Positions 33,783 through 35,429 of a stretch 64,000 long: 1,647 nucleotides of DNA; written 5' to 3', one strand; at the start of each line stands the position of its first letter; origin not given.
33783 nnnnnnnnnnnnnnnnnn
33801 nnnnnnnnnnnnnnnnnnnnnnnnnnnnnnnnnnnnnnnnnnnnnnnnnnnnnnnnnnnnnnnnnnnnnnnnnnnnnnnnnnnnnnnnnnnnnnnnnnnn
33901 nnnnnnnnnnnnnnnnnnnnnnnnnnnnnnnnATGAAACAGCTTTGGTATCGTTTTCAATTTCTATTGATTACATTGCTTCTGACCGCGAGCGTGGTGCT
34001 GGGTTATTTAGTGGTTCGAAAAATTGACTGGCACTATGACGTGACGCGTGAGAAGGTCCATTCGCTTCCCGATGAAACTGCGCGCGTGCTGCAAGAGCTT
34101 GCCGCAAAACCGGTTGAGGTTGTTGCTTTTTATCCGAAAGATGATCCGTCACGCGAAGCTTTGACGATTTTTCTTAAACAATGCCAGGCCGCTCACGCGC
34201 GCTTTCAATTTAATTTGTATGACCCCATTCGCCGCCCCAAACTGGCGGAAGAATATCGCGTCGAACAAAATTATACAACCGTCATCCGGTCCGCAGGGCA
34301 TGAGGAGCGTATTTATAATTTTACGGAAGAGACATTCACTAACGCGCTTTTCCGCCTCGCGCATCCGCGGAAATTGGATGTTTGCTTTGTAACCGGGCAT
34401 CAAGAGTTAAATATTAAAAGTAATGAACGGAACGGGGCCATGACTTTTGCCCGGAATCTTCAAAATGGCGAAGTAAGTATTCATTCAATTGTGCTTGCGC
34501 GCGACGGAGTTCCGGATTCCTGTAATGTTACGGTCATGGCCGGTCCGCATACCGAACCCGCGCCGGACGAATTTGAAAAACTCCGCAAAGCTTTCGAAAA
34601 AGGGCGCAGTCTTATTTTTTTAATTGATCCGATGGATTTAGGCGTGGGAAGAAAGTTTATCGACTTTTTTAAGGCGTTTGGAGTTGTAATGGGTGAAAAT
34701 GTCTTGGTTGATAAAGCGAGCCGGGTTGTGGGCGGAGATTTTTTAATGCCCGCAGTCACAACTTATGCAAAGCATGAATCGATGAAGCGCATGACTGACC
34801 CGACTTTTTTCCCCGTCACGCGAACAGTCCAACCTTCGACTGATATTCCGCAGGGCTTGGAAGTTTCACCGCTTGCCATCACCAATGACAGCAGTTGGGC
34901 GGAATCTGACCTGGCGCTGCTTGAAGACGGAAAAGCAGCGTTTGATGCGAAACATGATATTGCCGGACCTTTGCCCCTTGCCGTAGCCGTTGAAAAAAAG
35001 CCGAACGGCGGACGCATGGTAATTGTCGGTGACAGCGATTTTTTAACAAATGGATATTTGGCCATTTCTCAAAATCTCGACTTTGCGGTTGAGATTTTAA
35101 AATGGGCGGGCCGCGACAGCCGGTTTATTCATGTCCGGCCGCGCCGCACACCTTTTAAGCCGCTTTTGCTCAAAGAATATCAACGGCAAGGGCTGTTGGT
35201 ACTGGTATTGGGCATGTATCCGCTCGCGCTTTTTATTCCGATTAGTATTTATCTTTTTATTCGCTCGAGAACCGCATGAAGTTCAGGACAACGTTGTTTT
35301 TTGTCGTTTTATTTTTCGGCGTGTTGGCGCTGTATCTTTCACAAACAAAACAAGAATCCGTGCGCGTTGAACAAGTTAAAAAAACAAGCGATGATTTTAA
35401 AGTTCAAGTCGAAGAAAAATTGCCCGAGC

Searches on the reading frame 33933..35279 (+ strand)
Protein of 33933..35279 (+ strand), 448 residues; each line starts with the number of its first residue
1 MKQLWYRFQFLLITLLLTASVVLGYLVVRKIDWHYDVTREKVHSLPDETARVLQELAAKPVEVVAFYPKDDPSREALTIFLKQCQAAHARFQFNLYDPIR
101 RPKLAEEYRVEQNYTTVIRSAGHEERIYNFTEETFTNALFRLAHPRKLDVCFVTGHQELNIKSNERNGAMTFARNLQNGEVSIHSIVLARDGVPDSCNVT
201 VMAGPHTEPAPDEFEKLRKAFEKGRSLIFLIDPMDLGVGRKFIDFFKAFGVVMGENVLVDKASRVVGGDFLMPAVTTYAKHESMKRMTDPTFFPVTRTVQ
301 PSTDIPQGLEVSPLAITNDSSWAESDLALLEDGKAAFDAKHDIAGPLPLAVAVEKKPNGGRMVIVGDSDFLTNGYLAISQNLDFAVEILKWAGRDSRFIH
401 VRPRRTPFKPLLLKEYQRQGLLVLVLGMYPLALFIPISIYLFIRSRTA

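Call 6: search_protein_families(library=pfam, proteins=[window:33933-35279:+])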
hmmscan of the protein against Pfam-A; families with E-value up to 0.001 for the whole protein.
window:33933-35279:+ (448 aa): 3 families
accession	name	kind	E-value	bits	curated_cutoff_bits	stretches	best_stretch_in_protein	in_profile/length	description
PF09822.16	ABC_transp_aux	-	9.6e-18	64.9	34.7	1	149-376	3-269/288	ABC-type uncharacterized transport system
PF23357.1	DUF7088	-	4.7e-06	27.2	27.8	1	40-128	2-99/105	Domain of unknown function (DUF7088)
PF14258.12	DUF4350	-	7.6e-05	23.5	30.4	1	163-387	3-179/181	Domain of unknown function (DUF4350)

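Call 8: find_homologous_proteins(query=window:33933-35279:+)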
Query window:33933-35279:+ (448 aa): 368 proteins with E <= 0.001 among 8000 candidates; the best 120 are listed.
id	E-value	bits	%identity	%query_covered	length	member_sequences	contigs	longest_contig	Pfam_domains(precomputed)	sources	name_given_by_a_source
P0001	0.0e+0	1016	100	100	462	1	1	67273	PF23357.2,PF09822.17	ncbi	-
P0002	1.0e-269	913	87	100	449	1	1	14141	PF09822.17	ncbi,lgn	-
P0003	7.0e-265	897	85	100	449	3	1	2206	PF23357.2,PF09822.17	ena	-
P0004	1.1e-249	847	81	100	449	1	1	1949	PF09822.17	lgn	-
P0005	1.9e-245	833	80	100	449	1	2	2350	PF09822.17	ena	-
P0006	2.7e-244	829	78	100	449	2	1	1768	PF09822.17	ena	-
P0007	3.9e-244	828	78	100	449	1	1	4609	PF23357.2,PF09822.17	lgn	-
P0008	1.2e-242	824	78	100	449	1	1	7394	PF09822.17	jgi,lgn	-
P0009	4.0e-237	805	77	100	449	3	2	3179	PF09822.17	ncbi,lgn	-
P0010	1.4e-228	777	72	100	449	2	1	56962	PF23357.2,PF14258.13,PF09822.17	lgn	-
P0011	2.0e-225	767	72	100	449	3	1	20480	PF09822.17,PF23355.2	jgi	-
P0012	1.4e-218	744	70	100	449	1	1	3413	PF23357.2,PF14258.13,PF09822.17,PF23355.2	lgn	-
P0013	4.0e-215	733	68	100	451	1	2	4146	PF23357.2,PF09822.17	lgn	-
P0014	1.1e-145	504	51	100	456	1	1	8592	PF23357.2,PF14258.13,PF09822.17,PF23355.2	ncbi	-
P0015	4.4e-142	492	49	100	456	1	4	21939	PF23357.2,PF09822.17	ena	-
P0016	1.5e-141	490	52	100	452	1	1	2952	PF09822.17,PF23355.2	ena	-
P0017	3.9e-141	489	50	100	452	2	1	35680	PF14258.13,PF09822.17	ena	-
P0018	1.4e-140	487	50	100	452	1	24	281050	PF23357.2,PF14258.13,PF09822.17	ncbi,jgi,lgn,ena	-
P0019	6.4e-140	485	48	100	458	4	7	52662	PF14258.13,PF09822.17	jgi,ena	-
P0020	1.1e-139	484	47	100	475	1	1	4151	PF14258.13,PF09822.17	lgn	-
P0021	6.9e-139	482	48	100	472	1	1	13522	PF23357.2,PF14258.13,PF09822.17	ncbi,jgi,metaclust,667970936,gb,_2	metaclust:\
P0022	8.6e-139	481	49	100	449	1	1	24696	PF14258.13,PF09822.17,PF23355.2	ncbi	-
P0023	9.4e-139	481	48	100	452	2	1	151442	PF23357.2,PF14258.13,PF09822.17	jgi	-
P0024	1.9e-138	480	49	100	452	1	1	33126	PF23357.2,PF14258.13,PF09822.17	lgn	-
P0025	3.4e-138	479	50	100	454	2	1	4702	PF23357.2,PF09822.17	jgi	-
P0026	3.9e-138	479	48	100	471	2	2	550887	PF14258.13,PF09822.17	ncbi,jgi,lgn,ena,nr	ncbi:MAG TPA: Gldg family protein [Candidatus Omnitrophota bacterium]|nr:Gldg family protein [Candid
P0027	5.1e-138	479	50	100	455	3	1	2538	PF09822.17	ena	-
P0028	1.1e-137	478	49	100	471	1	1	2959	PF23357.2,PF09822.17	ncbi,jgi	jgi:ABC-type uncharacterized transport system involved in gliding motility auxiliary subunit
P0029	1.5e-137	477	50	100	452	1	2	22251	PF09822.17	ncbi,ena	-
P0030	2.2e-137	477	49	100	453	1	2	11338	PF09822.17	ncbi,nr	ncbi:MAG: GldG family protein [Candidatus Omnitrophica bacterium]|nr:GldG family protein [Candidatus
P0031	3.5e-137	476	48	100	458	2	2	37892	PF23357.2,PF14258.13,PF09822.17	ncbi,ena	-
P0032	4.2e-137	476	46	100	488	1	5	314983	PF23357.2,PF14258.13,PF09822.17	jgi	jgi:ABC-type uncharacterized transport system involved in gliding motility auxiliary subunit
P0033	6.6e-137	475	48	100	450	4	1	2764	PF14258.13,PF09822.17,PF23355.2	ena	-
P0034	1.0e-136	475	48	100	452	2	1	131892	PF23357.2,PF14258.13,PF09822.17,PF23355.2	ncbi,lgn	-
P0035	1.4e-136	474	47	100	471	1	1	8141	PF23357.2,PF14258.13,PF09822.17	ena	-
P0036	1.6e-136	474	48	100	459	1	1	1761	PF14258.13,PF09822.17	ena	-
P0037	3.5e-136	473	48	100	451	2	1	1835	PF14258.13,PF09822.17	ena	-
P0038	3.7e-136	473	49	100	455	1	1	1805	PF23357.2,PF09822.17,PF23355.2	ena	-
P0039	1.7e-135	470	48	100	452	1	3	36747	PF23357.2,PF14258.13,PF09822.17,PF23355.2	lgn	-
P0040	3.0e-135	470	46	100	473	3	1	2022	PF14258.13,PF09822.17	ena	-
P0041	3.8e-135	469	47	100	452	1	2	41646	PF14258.13,PF09822.17,PF23355.2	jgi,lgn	jgi:hypothetical protein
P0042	5.6e-135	469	48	100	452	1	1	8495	PF14258.13,PF09822.17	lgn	-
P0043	6.3e-135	469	47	100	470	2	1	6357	PF14258.13,PF09822.17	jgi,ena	-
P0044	6.3e-135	469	48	96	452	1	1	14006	PF23357.2,PF14258.13,PF09822.17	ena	-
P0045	7.8e-135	468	47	100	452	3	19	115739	PF23357.2,PF14258.13,PF09822.17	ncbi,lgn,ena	-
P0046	8.6e-135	468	47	100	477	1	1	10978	PF09822.17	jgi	jgi:ABC-type uncharacterized transport system involved in gliding motility auxiliary subunit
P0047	8.7e-135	468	48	100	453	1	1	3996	PF14258.13,PF09822.17,PF23355.2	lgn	-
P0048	1.0e-134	468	47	100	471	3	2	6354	PF23357.2,PF14258.13,PF09822.17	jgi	-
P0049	1.1e-134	468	48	100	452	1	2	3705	PF23357.2,PF14258.13,PF09822.17,PF23355.2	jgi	-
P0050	1.2e-134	468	48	100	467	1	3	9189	PF23357.2,PF14258.13,PF09822.17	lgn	-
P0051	1.4e-134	468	48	100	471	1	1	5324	PF14258.13,PF09822.17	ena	-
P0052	2.3e-134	467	48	97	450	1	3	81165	PF14258.13,PF09822.17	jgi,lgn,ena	-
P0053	2.6e-134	467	45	100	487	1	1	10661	PF14258.13,PF09822.17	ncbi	-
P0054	2.9e-134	466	46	100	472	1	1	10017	PF23357.2,PF14258.13,PF09822.17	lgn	-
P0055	4.3e-134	466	46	100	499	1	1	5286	PF23357.2,PF09822.17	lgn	-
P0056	5.2e-134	466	47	100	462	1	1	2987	PF14258.13,PF09822.17,PF23355.2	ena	-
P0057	7.4e-134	465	46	100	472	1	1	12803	PF23357.2,PF14258.13,PF09822.17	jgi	jgi:ABC-type uncharacterized transport system involved in gliding motility auxiliary subunit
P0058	1.4e-133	464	47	100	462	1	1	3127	PF14258.13,PF09822.17,PF23355.2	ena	-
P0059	1.7e-133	464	46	97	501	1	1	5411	PF09822.17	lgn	-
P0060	2.8e-133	463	48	100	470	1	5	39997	PF23357.2,PF09822.17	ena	-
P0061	2.9e-133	463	46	100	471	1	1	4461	PF09822.17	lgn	-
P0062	3.2e-133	463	43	100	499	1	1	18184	PF23357.2,PF14258.13,PF09822.17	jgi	jgi:ABC-type uncharacterized transport system involved in gliding motility auxiliary subunit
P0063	4.1e-133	463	45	100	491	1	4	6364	PF14258.13,PF09822.17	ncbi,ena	-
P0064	6.0e-133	462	47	100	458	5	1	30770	PF14258.13,PF09822.17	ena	-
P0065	6.3e-133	462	46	100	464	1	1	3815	PF14258.13,PF09822.17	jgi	jgi:ABC-type uncharacterized transport system involved in gliding motility auxiliary subunit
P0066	8.7e-133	462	47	100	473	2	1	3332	PF09822.17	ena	-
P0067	1.3e-132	461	46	100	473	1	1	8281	PF23357.2,PF14258.13,PF09822.17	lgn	-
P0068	1.7e-132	461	46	100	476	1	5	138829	PF23357.2,PF09822.17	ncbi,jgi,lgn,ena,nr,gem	ncbi:MAG TPA: Gldg family protein [Candidatus Omnitrophota bacterium]|nr:Gldg family protein [Candid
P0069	2.3e-132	460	45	100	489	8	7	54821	PF23357.2,PF09822.17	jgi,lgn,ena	-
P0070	3.2e-132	460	47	100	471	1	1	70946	PF14258.13,PF09822.17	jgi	jgi:ABC-type uncharacterized transport system involved in gliding motility auxiliary subunit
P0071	3.4e-132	460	45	100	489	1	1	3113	PF23357.2,PF09822.17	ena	-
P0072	1.5e-131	458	46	100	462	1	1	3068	PF14258.13,PF09822.17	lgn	-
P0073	1.5e-131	457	45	99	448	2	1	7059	PF14258.13,PF09822.17,PF23355.2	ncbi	-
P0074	1.7e-131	457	47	100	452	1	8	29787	PF14258.13,PF09822.17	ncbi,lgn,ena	-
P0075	2.8e-131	457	49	94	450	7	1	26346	PF23357.2,PF14258.13,PF09822.17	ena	-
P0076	8.0e-131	455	46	100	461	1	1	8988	PF23357.2,PF09822.17,PF23355.2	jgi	jgi:ABC-type uncharacterized transport system involved in gliding motility auxiliary subunit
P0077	1.5e-130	454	46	100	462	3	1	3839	PF09822.17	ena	-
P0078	2.3e-130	454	45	100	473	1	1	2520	PF23357.2,PF14258.13,PF09822.17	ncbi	-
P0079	4.8e-130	453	45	100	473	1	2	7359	PF23357.2,PF09822.17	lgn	-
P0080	6.6e-130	452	46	100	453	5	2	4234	PF23357.2,PF14258.13,PF09822.17,PF23355.2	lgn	-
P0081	8.3e-130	452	45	100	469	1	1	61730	PF14258.13,PF09822.17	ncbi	ncbi:MAG: Gldg family protein [Candidatus Omnitrophota bacterium]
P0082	1.4e-129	451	44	100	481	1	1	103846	PF23357.2,PF09822.17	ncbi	ncbi:MAG: Gldg family protein [Candidatus Omnitrophota bacterium]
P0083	1.5e-129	451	46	100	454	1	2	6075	PF23357.2,PF14258.13,PF09822.17,PF23355.2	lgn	-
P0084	3.6e-129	450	46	100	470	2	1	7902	PF14258.13,PF09822.17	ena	-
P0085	4.4e-129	449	47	100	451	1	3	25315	PF09822.17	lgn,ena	-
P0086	1.1e-128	448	45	100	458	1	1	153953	PF23357.2,PF14258.13,PF09822.17,PF23355.2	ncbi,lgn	-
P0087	7.4e-128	445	48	95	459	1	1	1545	PF14258.13,PF09822.17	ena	-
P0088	7.4e-128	445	45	100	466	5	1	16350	PF14258.13,PF09822.17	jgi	jgi:ABC-type uncharacterized transport system involved in gliding motility auxiliary subunit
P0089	7.5e-128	445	45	100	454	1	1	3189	PF09822.17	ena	-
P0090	8.0e-128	445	43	100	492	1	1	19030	PF23357.2,PF14258.13,PF09822.17,PF23355.2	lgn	-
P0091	1.7e-127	444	46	95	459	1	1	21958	PF23357.2,PF09822.17,PF23355.2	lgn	-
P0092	5.7e-127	442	45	100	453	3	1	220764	PF23357.2,PF14258.13,PF09822.17,PF23355.2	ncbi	-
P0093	1.0e-126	442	44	100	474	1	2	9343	PF23357.2,PF14258.13,PF09822.17,PF23355.2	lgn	-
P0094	1.5e-126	441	44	100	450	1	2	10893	PF23357.2,PF09822.17,PF23355.2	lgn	-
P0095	2.9e-126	440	45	100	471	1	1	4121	PF09822.17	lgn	-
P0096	7.9e-126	439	46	100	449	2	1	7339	PF23357.2,PF09822.17,PF23355.2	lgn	-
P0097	1.1e-125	438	47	97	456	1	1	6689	PF23357.2,PF09822.17,PF23355.2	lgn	-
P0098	1.8e-125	437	45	99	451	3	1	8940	PF23357.2,PF09822.17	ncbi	-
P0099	2.0e-125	437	46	94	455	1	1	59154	PF23357.2,PF14258.13,PF09822.17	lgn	-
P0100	2.9e-125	437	45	100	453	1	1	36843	PF14258.13,PF09822.17,PF23355.2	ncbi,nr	ncbi:MAG TPA: Gldg family protein [Verrucomicrobiae bacterium]|nr:Gldg family protein [Verrucomicrob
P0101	5.1e-125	436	46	100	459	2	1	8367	PF23357.2,PF09822.17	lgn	-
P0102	6.5e-125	436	43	100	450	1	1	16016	PF23357.2,PF09822.17,PF23355.2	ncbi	-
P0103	6.7e-125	436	43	100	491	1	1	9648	PF23357.2,PF14258.13,PF09822.17,PF23355.2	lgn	-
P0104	6.9e-125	436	45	97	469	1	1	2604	PF23357.2,PF14258.13,PF09822.17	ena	-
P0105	1.6e-124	434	44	100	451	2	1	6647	PF23357.2,PF09822.17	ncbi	-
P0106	2.5e-124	434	44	100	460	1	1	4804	PF23357.2,PF14258.13,PF09822.17,PF23355.2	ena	-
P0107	3.0e-124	433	44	100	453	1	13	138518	PF23357.2,PF14258.13,PF09822.17,PF23355.2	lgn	-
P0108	3.2e-124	433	46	99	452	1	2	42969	PF23357.2,PF09822.17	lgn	-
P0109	4.1e-124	433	44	100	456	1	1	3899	PF23357.2,PF14258.13,PF09822.17,PF23355.2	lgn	-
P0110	4.4e-124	433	45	93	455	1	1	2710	PF23357.2,PF14258.13,PF09822.17,PF23355.2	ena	-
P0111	7.8e-124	432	45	100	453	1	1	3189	PF14258.13,PF09822.17,PF23355.2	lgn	-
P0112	1.1e-123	432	44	100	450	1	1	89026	PF23357.2,PF09822.17,PF23355.2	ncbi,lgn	-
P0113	2.1e-123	431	45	94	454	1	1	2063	PF23357.2,PF14258.13,PF09822.17,PF23355.2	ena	-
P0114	9.0e-123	429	44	100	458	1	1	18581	PF23357.2,PF09822.17,PF23355.2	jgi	jgi:ABC-type uncharacterized transport system involved in gliding motility auxiliary subunit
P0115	1.1e-122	428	46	93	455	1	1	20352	PF23357.2,PF14258.13,PF09822.17,PF23355.2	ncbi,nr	ncbi:MAG: Gldg family protein [Candidatus Omnitrophica bacterium]|nr:Gldg family protein [Candidatus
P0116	1.6e-122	428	42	100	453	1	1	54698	PF23357.2,PF14258.13,PF09822.17,PF23355.2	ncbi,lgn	-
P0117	1.9e-122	428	46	100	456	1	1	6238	PF23357.2,PF09822.17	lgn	-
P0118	6.7e-122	426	43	100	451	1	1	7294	PF23357.2,PF09822.17,PF23355.2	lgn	-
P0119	8.4e-122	425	45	100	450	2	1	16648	PF23357.2,PF09822.17,PF23355.2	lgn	-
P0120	8.7e-122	425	44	100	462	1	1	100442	PF14258.13,PF09822.17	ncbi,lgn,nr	ncbi:MAG: GldG family protein [Candidatus Omnitrophica bacterium]|nr:GldG family protein [Candidatus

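Call 10: find_encoding_contigs(protein=P0002, flank=3000, max_places=3)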
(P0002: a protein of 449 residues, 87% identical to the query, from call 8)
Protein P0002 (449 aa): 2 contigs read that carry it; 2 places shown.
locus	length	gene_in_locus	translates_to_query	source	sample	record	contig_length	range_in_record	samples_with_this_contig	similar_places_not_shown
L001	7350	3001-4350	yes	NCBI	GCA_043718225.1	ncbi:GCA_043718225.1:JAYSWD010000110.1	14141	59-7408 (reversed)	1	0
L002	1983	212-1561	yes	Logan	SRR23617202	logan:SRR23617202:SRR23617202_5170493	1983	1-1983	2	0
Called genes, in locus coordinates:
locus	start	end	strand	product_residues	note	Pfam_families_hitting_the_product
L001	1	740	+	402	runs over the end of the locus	PF00579:tRNA-synt_1b, PF22421:SYY_C-terminal, PF01479:S4 (weak)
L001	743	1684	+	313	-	PF00005:ABC_tran, PF13304:AAA_21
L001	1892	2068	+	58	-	-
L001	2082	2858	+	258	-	PF01061:ABC2_membrane (weak), PF12679:ABC2_membrane_2, PF12730:ABC2_membrane_4 (weak), PF12698:ABC2_membrane_3, PF13346:ABC2_membrane_5 (weak)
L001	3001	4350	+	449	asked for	PF09822:ABC_transp_aux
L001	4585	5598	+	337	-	PF14238:DUF4340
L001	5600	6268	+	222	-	PF01168:Ala_racemase_N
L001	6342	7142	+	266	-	PF02558:ApbA (weak), PF03446:NAD_binding_2 (weak), PF03807:F420_oxidored, PF14748:P5CR_dimer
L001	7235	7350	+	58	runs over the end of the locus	?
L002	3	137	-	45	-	?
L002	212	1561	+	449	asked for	PF09822:ABC_transp_aux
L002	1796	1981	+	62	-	?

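Call 11: find_encoding_contigs(protein=P0010, flank=3000, max_places=3)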
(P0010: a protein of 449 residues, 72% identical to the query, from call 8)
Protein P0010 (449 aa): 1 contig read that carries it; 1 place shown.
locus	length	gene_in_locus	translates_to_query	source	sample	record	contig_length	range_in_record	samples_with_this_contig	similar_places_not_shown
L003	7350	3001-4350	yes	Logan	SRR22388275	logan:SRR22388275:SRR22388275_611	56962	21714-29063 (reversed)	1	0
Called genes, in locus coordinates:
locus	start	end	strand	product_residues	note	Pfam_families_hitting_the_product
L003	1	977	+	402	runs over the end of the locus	PF00579:tRNA-synt_1b, PF22421:SYY_C-terminal, PF01479:S4 (weak)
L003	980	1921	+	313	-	PF00005:ABC_tran, PF13304:AAA_21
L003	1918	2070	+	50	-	-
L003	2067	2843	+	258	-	PF01061:ABC2_membrane (weak), PF12679:ABC2_membrane_2, PF12730:ABC2_membrane_4, PF12698:ABC2_membrane_3, PF13346:ABC2_membrane_5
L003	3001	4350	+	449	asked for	PF23357:DUF7088 (weak), PF09822:ABC_transp_aux, PF14258:DUF4350 (faint)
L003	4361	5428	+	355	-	PF14238:DUF4340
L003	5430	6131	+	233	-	PF01168:Ala_racemase_N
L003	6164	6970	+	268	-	PF02558:ApbA (faint), PF03446:NAD_binding_2, PF03807:F420_oxidored, PF14748:P5CR_dimer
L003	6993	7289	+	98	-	PF02325:CCB3_YggT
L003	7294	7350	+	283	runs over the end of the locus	PF01048:PNP_UDP_1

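Call 12: find_encoding_contigs(protein=P0011, flank=3000, max_places=3)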
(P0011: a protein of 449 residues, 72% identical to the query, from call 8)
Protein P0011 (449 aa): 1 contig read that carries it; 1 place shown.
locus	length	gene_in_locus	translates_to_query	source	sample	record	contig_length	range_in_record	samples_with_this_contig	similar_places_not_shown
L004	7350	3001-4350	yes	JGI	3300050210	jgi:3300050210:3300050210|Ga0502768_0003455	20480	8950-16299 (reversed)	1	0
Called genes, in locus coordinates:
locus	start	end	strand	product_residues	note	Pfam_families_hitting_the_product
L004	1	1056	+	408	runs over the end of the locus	PF00579:tRNA-synt_1b, PF22421:SYY_C-terminal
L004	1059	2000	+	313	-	PF00005:ABC_tran, PF13304:AAA_21 (weak)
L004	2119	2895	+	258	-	PF01061:ABC2_membrane (weak), PF12679:ABC2_membrane_2, PF12730:ABC2_membrane_4, PF12698:ABC2_membrane_3, PF13346:ABC2_membrane_5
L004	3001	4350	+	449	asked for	PF09822:ABC_transp_aux, PF23355:IFT52_GIFT (faint)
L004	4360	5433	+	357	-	PF14238:DUF4340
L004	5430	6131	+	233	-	PF01168:Ala_racemase_N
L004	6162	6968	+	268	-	PF03446:NAD_binding_2, PF03807:F420_oxidored, PF14748:P5CR_dimer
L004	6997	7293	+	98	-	PF02325:CCB3_YggT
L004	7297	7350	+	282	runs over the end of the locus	PF01048:PNP_UDP_1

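Call 13: find_encoding_contigs(protein=P0008, flank=3000, max_places=3)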
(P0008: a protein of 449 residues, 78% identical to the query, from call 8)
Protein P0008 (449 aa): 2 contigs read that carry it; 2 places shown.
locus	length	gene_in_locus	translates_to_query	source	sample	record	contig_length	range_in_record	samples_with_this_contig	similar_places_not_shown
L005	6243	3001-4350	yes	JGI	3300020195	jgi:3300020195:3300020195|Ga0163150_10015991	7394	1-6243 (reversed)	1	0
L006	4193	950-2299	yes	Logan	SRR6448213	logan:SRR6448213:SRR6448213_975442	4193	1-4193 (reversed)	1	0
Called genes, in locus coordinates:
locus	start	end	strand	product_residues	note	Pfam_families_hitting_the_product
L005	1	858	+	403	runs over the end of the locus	PF00579:tRNA-synt_1b, PF22421:SYY_C-terminal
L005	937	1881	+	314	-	PF00005:ABC_tran, PF13304:AAA_21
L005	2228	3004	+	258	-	PF01061:ABC2_membrane, PF12679:ABC2_membrane_2, PF12730:ABC2_membrane_4, PF12698:ABC2_membrane_3, PF13346:ABC2_membrane_5 (weak)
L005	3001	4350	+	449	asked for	PF09822:ABC_transp_aux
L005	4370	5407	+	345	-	PF14238:DUF4340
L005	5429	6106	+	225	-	PF01168:Ala_racemase_N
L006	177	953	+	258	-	PF01061:ABC2_membrane, PF12679:ABC2_membrane_2, PF12730:ABC2_membrane_4, PF12698:ABC2_membrane_3, PF13346:ABC2_membrane_5 (weak)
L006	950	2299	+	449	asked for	PF09822:ABC_transp_aux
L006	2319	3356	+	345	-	PF14238:DUF4340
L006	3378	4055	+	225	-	PF01168:Ala_racemase_N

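Call 24: find_encoding_contigs(protein=P0001, flank=1000, max_places=5)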
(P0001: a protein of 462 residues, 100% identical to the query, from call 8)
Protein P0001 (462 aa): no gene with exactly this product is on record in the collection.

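Call 25: find_encoding_contigs(protein=P0003, flank=3000, max_places=3)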
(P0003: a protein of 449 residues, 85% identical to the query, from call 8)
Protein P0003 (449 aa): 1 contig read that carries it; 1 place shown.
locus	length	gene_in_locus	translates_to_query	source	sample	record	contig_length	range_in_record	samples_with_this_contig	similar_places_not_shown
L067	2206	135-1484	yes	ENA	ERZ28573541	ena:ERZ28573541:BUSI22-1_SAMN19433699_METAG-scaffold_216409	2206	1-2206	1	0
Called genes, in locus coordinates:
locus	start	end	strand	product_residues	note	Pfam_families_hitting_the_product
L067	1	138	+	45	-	?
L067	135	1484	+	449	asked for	PF23357:DUF7088, PF09822:ABC_transp_aux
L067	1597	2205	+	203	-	?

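Call 26: find_encoding_contigs(protein=P0007, flank=3000, max_places=3)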
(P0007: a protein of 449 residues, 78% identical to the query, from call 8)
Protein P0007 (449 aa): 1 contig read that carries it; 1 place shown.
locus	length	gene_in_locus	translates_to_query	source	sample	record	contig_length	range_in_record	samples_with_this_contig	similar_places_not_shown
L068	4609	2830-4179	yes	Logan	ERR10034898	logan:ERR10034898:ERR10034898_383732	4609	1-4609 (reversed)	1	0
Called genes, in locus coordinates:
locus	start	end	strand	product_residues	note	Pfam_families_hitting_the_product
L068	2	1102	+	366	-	?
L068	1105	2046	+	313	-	PF00005:ABC_tran, PF13304:AAA_21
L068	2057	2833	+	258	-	PF01061:ABC2_membrane, PF12679:ABC2_membrane_2, PF12730:ABC2_membrane_4, PF12698:ABC2_membrane_3, PF13346:ABC2_membrane_5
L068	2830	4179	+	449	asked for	PF23357:DUF7088 (weak), PF09822:ABC_transp_aux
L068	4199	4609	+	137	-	?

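Call 27: find_encoding_contigs(protein=P0009, flank=3000, max_places=3)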
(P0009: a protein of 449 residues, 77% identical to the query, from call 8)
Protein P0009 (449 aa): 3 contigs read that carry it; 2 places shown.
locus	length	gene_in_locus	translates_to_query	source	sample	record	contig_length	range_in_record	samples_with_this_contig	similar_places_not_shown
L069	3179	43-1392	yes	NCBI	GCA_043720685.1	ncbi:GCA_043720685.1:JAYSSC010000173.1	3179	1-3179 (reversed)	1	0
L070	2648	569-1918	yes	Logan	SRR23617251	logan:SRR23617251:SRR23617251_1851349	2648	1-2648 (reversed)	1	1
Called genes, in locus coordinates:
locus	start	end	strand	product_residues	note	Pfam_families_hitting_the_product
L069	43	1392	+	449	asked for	PF09822:ABC_transp_aux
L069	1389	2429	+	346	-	PF14238:DUF4340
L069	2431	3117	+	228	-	PF01168:Ala_racemase_N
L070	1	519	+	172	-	?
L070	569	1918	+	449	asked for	PF09822:ABC_transp_aux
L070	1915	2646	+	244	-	?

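Call 39: find_encoding_contigs(protein=P0012, flank=2500, max_places=2)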
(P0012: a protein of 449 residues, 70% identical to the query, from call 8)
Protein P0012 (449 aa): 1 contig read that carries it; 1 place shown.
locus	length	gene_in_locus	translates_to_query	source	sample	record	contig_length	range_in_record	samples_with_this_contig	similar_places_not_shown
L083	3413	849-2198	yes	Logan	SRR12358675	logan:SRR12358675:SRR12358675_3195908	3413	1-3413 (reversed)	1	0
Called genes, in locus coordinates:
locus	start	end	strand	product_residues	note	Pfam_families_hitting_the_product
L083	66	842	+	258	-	PF12679:ABC2_membrane_2, PF12730:ABC2_membrane_4 (weak), PF12698:ABC2_membrane_3, PF13346:ABC2_membrane_5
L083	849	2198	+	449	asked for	PF23357:DUF7088, PF23355:IFT52_GIFT (faint), PF09822:ABC_transp_aux, PF14258:DUF4350 (faint)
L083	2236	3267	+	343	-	PF14238:DUF4340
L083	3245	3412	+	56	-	?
